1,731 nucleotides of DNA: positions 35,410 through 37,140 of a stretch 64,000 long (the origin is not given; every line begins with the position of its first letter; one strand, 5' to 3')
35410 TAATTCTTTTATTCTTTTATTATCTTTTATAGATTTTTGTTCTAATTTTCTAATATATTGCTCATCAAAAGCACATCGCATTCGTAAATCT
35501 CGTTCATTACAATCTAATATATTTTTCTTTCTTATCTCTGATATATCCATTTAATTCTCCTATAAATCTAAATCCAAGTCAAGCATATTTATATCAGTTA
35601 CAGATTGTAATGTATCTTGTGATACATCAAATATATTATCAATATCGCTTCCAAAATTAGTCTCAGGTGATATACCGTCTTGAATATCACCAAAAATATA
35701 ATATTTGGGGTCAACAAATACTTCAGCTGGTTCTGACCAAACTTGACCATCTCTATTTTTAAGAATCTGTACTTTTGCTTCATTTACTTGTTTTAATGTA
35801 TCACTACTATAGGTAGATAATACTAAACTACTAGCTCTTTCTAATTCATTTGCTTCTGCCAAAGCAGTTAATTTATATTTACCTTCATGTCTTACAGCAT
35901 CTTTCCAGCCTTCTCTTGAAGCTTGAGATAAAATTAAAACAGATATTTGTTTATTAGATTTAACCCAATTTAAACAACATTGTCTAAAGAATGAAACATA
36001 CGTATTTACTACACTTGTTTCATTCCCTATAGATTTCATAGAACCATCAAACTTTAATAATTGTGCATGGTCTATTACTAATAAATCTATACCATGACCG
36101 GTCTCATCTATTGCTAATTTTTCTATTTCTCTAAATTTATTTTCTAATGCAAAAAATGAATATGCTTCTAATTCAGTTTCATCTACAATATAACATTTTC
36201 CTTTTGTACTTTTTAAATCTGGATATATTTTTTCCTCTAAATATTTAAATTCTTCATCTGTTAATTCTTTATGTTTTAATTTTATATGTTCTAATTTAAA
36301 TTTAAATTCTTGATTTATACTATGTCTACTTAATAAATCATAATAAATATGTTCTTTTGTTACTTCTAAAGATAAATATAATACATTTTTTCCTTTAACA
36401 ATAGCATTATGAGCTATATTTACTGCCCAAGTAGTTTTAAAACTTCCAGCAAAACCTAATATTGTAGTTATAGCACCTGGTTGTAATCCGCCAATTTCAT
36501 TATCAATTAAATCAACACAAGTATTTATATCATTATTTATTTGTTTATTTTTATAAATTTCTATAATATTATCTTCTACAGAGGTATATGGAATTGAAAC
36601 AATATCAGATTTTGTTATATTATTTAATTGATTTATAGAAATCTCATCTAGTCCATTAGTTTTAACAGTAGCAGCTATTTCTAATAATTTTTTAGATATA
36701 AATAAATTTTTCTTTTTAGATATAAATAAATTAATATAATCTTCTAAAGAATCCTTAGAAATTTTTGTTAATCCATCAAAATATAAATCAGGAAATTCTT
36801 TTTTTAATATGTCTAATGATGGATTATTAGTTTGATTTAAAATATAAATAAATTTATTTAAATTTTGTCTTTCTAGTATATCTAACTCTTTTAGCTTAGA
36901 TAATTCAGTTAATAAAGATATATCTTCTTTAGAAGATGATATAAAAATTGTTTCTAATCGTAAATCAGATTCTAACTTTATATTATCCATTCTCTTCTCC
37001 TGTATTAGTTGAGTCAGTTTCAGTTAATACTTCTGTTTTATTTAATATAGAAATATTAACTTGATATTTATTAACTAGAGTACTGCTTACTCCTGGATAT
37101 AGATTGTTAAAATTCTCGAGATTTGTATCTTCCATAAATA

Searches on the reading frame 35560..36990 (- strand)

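Call 18: search_protein_families(library=phrogs, proteins=[window:35560-36990:-], max_evalue=0.00001)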
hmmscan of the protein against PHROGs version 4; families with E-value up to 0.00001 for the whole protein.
window:35560-36990:- (476 aa): 3 families
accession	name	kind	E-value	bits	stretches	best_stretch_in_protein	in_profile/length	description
phrog_19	-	DNA, RNA and nucleotide metabolism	8.3e-36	125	1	5-438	156-583/621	DnaB-like replicative helicase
phrog_239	-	DNA, RNA and nucleotide metabolism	1.3e-14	55.1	1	162-430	348-593/801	DNA primase/helicase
phrog_243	-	DNA, RNA and nucleotide metabolism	8.1e-12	45.7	1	153-435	16-267/273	DnaB-like replicative helicase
